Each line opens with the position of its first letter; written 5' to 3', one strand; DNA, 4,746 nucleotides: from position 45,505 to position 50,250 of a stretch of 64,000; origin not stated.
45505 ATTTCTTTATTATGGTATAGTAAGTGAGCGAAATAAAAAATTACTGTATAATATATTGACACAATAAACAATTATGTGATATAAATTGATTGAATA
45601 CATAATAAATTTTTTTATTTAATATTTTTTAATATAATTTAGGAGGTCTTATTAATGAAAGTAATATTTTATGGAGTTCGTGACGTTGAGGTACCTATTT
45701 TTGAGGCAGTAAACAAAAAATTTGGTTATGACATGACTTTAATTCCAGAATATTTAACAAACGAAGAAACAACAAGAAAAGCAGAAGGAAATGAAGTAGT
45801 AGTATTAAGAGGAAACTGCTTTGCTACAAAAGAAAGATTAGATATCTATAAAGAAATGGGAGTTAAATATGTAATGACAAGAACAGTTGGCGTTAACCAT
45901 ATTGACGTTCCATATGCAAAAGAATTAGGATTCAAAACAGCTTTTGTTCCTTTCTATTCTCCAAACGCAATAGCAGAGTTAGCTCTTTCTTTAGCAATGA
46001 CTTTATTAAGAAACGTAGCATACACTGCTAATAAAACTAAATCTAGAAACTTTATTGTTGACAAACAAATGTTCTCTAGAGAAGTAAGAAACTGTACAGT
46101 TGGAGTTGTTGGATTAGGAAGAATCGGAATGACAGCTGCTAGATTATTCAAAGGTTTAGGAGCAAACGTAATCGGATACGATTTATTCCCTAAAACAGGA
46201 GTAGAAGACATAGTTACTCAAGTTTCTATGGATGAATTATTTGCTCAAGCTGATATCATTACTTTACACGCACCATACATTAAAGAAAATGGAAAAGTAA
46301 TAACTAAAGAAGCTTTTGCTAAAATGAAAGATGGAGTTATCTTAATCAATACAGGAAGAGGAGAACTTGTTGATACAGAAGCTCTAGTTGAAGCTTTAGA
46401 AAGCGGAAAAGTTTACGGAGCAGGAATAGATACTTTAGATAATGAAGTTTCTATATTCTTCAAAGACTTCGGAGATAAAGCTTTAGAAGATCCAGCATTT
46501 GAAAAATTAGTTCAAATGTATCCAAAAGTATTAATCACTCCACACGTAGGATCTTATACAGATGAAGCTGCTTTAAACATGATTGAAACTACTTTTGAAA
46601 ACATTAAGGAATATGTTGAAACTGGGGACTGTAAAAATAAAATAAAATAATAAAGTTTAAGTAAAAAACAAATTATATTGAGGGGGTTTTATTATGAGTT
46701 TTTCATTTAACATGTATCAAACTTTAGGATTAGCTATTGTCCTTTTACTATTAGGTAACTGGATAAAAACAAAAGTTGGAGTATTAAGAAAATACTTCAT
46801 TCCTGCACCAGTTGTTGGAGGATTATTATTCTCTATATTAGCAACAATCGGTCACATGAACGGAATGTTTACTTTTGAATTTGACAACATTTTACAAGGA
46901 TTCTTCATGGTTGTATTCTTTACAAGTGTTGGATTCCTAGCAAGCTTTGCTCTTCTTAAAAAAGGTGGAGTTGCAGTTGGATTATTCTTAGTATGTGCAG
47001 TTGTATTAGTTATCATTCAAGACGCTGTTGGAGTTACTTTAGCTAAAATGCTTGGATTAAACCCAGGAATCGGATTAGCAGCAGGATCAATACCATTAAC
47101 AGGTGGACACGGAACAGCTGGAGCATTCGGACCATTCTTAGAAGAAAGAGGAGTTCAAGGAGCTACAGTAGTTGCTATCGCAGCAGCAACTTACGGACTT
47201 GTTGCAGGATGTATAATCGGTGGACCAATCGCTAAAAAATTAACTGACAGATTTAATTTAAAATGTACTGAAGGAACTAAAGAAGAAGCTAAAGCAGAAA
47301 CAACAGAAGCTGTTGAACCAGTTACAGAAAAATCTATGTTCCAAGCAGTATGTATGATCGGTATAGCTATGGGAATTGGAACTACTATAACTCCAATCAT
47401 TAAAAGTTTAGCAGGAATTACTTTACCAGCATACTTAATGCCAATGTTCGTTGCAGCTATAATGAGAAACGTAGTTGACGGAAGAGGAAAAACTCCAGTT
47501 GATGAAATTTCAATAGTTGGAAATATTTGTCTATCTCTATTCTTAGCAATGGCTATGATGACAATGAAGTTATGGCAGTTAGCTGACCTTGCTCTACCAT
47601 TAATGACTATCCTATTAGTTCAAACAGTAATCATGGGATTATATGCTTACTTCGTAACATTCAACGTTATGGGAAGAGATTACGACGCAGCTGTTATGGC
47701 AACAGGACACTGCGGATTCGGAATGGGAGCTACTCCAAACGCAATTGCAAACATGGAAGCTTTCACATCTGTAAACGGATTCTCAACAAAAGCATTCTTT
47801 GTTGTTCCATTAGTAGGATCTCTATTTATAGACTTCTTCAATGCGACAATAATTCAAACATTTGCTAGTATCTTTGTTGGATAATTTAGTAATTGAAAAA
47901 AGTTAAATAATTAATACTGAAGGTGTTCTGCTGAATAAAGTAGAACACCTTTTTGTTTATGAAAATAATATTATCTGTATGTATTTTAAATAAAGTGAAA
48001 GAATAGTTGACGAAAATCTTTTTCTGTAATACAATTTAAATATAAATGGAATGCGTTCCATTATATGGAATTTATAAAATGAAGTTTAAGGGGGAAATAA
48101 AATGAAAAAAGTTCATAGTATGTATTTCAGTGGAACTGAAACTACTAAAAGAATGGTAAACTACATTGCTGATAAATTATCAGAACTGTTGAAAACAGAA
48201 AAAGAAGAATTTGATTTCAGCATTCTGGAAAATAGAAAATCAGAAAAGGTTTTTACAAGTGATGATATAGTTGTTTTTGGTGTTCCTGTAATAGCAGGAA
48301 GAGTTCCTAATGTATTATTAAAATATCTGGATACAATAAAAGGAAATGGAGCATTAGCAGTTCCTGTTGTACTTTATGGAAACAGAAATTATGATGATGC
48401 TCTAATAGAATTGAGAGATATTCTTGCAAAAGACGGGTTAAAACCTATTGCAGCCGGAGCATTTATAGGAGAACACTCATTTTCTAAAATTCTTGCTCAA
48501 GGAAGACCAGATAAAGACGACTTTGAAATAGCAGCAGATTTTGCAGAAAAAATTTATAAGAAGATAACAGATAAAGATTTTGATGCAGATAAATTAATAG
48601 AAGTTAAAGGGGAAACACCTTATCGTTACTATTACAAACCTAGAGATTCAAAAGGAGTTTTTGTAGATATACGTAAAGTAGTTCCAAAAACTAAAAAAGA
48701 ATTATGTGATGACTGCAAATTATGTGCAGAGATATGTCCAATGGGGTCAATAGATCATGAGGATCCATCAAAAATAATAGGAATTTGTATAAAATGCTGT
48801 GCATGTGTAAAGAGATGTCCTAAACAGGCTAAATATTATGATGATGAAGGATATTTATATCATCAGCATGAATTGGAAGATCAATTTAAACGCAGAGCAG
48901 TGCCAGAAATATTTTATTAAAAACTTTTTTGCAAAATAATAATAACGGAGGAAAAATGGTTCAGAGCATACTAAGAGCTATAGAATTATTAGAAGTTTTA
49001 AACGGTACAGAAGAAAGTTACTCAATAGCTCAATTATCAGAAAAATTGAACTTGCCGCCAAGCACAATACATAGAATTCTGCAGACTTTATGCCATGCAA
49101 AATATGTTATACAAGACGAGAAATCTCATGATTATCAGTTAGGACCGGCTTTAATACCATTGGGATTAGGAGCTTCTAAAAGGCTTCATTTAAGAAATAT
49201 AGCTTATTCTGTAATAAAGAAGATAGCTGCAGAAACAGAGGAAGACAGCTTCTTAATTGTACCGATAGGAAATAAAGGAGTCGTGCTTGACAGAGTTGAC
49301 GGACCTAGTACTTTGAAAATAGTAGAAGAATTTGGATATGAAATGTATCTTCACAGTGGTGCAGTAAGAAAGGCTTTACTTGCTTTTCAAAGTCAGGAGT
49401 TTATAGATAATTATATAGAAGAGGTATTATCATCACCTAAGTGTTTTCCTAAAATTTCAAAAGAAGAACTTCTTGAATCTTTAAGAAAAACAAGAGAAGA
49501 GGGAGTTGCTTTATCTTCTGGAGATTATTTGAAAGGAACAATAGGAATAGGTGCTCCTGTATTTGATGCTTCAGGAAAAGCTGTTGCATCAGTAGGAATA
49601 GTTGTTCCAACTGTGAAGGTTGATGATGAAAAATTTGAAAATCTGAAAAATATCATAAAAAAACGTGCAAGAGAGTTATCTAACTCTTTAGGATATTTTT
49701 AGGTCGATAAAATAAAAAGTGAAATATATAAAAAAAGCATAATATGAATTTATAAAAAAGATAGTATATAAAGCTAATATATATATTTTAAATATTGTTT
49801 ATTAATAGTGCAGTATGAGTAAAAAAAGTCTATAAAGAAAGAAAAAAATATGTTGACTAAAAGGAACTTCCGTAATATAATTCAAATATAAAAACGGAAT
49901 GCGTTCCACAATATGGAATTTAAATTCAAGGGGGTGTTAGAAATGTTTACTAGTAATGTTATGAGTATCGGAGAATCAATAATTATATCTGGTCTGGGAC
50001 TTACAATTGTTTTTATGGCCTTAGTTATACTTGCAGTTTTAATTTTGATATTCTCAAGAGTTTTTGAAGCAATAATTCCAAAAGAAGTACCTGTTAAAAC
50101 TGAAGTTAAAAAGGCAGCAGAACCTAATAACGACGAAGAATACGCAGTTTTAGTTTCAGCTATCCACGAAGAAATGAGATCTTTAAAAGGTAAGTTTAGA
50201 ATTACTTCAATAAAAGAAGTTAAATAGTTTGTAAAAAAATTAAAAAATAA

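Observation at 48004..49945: Duplicated ~90-nt promoter-leader module with palindromic operator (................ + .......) upstream of the ferredoxin-iclR unit and of the gcdDCB-gctAB operon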

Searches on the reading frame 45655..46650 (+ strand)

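Call 6: search_protein_families(library=pfam, proteins=[window:45655-46650:+])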
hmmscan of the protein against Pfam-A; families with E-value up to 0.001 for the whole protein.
window:45655-46650:+ (331 aa): 5 families
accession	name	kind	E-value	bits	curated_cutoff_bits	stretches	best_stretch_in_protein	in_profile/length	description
PF02826.25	2-Hacid_dh_C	-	5.3e-50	169.7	25.1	1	112-299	2-178/178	D-isomer specific 2-hydroxyacid dehydrogenase, NAD binding domain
PF00389.36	2-Hacid_dh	-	9.7e-24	84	24.6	1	7-330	6-133/134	D-isomer specific 2-hydroxyacid dehydrogenase, catalytic domain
PF03446.21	NAD_binding_2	-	1.5e-05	25.5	21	1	148-251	1-110/161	NAD binding domain of 6-phosphogluconate dehydrogenase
PF00670.27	AdoHcyase_NAD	-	8.3e-05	23.2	27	1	148-248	25-121/162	S-adenosyl-L-homocysteine hydrolase, NAD binding domain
PF01262.27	AlaDh_PNT_C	-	0.0002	21.3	23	0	143-230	25-125/214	Alanine dehydrogenase/PNT, C-terminal domain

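Call 53: search_protein_families(library=ncbifam, proteins=[window:45655-46650:+])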
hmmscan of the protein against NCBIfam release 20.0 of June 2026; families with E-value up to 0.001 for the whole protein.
window:45655-46650:+ (331 aa): 26 families (the best 25 are shown)
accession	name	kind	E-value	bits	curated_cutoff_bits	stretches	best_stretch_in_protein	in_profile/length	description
NF000492.1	vanH_gen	exception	3.6e-69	233.2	540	1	5-320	3-310/312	D-lactate dehydrogenase VanH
NF006374.0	PRK08605.1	subfamily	1.2e-68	231.7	356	1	1-330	2-331/332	D-lactate dehydrogenase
NF009127.0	PRK12480.1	equivalog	2.9e-63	213.9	579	1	2-330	3-329/330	D-lactate dehydrogenase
NF000128.1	vanH-Sc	exception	9.8e-58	195.8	650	1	3-318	21-328/337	D-lactate dehydrogenase VanH-Sc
NF000151.1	vanH-Ac1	exception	1.5e-57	195.5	750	1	3-320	37-347/351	D-lactate dehydrogenase VanH-Ac1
NF000112.1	vanH-Amyco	exception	1.1e-55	189.3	625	1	3-317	30-336/348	VanH-AOV family D-lactate dehydrogenase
NF000371.1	vanH_Agroup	exception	5.1e-55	186.9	700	1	3-320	6-315/322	VanH-A/VanH-Pt family D-lactate dehydrogenase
NF000004.1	vanH-D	exception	1.1e-52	179.2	550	1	4-319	8-315/323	D-lactate dehydrogenase VanH-D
TIGR01327.1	PGDH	equivalog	2.1e-49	168.7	454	1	33-328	28-308/525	phosphoglycerate dehydrogenase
NF008759.0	PRK11790.1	equivalog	1.8e-48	165.3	404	1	21-327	29-323/410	phosphoglycerate dehydrogenase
NF006263.0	PRK08410.1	equivalog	2.3e-42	145.5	389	1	35-323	32-309/311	D-2-hydroxyacid dehydrogenase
NF005387.0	PRK06932.1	equivalog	3.3e-38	131.4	492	1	34-324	33-313/314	2-hydroxyacid dehydrogenase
NF009714.1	PRK13243.1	equivalog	3.5e-34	118.6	455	1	70-318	68-310/332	glyoxylate reductase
NF005069.0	PRK06487.1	equivalog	2e-32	112.5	448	1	57-324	59-314/320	2-hydroxyacid dehydrogenase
NF011938.0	PRK15409.1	equivalog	6.1e-30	104.3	492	1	71-321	68-309/324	glyoxylate/hydroxypyruvate reductase GhrB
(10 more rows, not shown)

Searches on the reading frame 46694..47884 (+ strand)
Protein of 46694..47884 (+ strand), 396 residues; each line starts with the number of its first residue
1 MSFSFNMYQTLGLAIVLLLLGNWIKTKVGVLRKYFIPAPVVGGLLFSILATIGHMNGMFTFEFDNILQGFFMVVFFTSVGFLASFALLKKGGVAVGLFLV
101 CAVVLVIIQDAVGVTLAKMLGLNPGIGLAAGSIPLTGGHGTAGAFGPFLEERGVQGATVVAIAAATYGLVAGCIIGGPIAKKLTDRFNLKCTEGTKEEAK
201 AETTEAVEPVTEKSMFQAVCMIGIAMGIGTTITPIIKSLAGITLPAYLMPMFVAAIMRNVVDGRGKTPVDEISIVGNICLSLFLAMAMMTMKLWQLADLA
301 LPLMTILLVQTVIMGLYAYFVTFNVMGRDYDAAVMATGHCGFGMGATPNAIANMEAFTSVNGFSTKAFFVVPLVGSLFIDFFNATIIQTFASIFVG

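Call 6: search_protein_families(library=pfam, proteins=[window:46694-47884:+])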
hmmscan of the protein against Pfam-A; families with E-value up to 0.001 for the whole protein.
window:46694-47884:+ (396 aa): 1 family
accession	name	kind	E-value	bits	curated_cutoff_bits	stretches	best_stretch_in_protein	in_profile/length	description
PF03616.19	Glt_symporter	-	5.1e-118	394.4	26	1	4-359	2-364/368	Sodium/glutamate symporter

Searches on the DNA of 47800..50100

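Call 7: search_rna_families(source=window, start=47800, end=50100, threshold=evalue, max_evalue=10)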
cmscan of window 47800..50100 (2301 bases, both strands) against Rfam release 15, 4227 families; matches with E-value up to 10: 9.
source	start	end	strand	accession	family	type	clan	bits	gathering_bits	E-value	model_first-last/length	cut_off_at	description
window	49435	49505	-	RF00696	mir-203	Gene; miRNA;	-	19.4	65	0.43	1-80/80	no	mir-203 microRNA precursor family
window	48896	48956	+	RF02098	DGCR5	Gene; lncRNA;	-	19.4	50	1.7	1-49/49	no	DiGeorge syndrome critical region gene 5 conserved region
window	49439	49493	-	RF03217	mir-3167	Gene; miRNA;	-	18.8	86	5.5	1-59/59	no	mir-3167 microRNA precursor family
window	48387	48491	+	RF00201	snoZ278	Gene; snRNA; snoRNA; CD-box;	-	17.5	36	3.1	1-115/115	no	Small nucleolar RNA Z278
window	47977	48033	-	RF03027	RT-6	Gene; sRNA;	-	17.3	46.7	1.4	1-75/75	no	RT-6 RNA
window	48995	49046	-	RF00273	SNORD59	Gene; snRNA; snoRNA; CD-box;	CL00065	16.9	45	6.8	1-73/73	no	Small nucleolar RNA SNORD59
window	49552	49593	-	RF01727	SAM-SAH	Cis-reg; riboswitch;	-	16.6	40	1.4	1-49/49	no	SAM/SAH riboswitch aptamer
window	47923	47983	+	RF00151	SNORD58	Gene; snRNA; snoRNA; CD-box;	CL00064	16.6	42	5.1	1-65/65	no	Small nucleolar RNA SNORD58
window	48955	49053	+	RF02191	TCL6_1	Gene; lncRNA;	-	14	60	6.3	1-113/113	no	T-cell leukemia/lymphoma 6 conserved region 1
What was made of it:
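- On Cis-regulatory leader RNA (riboswitch, attenuator or stabilising hairpin): Call 7: the best E-value is 0.43, for unrelated eukaryotic families.
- No Rfam match better than E = 0.4 (call 7).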

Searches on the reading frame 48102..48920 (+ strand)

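Call 6: search_protein_families(library=pfam, proteins=[window:48102-48920:+])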
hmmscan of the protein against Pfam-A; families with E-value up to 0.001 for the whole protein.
window:48102-48920:+ (272 aa): 7 families
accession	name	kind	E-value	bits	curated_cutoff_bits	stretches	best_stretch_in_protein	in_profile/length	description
PF12838.12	Fer4_7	-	2.2e-06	28.5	27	0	202-221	2-21/52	4Fe-4S dicluster domain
PF00037.32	Fer4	-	3.6e-06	27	21.1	1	199-217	5-23/24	4Fe-4S binding domain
PF13183.11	Fer4_8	-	2.1e-05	25.4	27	0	195-215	47-67/68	4Fe-4S dicluster domain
PF13484.11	Fer4_16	-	6e-05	24.2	30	0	202-220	2-20/66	4Fe-4S double cluster binding domain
PF13187.11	Fer4_9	-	6.7e-05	23.3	27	1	202-243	2-51/52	4Fe-4S dicluster domain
PF12837.12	Fer4_6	-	0.00026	21.2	25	1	194-217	1-24/24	4Fe-4S binding domain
PF14697.11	Fer4_21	-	0.00029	21.4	35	0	194-217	33-57/59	4Fe-4S dicluster domain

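Call 53: search_protein_families(library=ncbifam, proteins=[window:48102-48920:+])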
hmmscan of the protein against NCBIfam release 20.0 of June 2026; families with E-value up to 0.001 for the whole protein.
window:48102-48920:+ (272 aa): 14 families
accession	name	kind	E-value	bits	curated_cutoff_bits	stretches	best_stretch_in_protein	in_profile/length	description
NF038196.1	ferrodoxin_EFR1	subfamily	7.2e-23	81.9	75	1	7-248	2-233/242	EFR1 family ferrodoxin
NF043039.1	HgcAB_like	equivalog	7.8e-07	29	285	1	195-243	295-348/350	HgcAB-like fusion protein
NF045874.1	Vhu_polyferre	exception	1.1e-05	24.4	600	1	199-243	264-308/381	F420-non-reducing hydrogenase associated-polyferredoxin VhuB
TIGR03287.1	methan_mark_16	hypoth_equivalog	1.6e-05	23.6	363.95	1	192-245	294-348/391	methanogenesis marker 16 metalloprotein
TIGR02700.1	flavo_MJ0208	hypoth_equivalog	2.4e-05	23.7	251.35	1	177-243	126-193/234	dihydromethanopterin reductase (acceptor)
TIGR03224.1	benzo_boxA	equivalog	2.4e-05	23.4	459.2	1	199-263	9-75/411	benzoyl-CoA 2,3-epoxidase subunit BoxA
NF006221.0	PRK08348.1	subfamily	3e-05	23.7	124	1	198-261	42-109/136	NADH-plastoquinone oxidoreductase subunit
TIGR03294.1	FrhG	equivalog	4.7e-05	23.2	245.5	1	198-243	172-219/228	coenzyme F420 hydrogenase subunit gamma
NF010368.0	PRK13795.1-3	equivalog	0.00012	20.4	588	1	200-241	587-629/635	hypothetical protein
NF040864.1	HgcB_ferredoxin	equivalog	0.00015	21.5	99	1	197-243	11-60/93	mercury methylation ferredoxin HgcB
NF040770.1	hetero_SS_HdrA2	exception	0.00021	19.6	1100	1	190-243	567-622/777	CoB-CoM heterodisulfide reductase HdrA2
NF007204.0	PRK09625.1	equivalog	0.00028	20.9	125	1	175-244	34-106/133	pyruvate flavodoxin oxidoreductase subunit delta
NF045766.1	PhenlGlyoxDHPadI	equivalog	0.00042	19.2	700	1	199-262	85-152/443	NADH-dependent phenylglyoxylate dehydrogenase subunit beta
NF004541.0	PRK05888.2-2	equivalog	0.00081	19.3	217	0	197-245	58-112/168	NADH-quinone oxidoreductase subunit NuoI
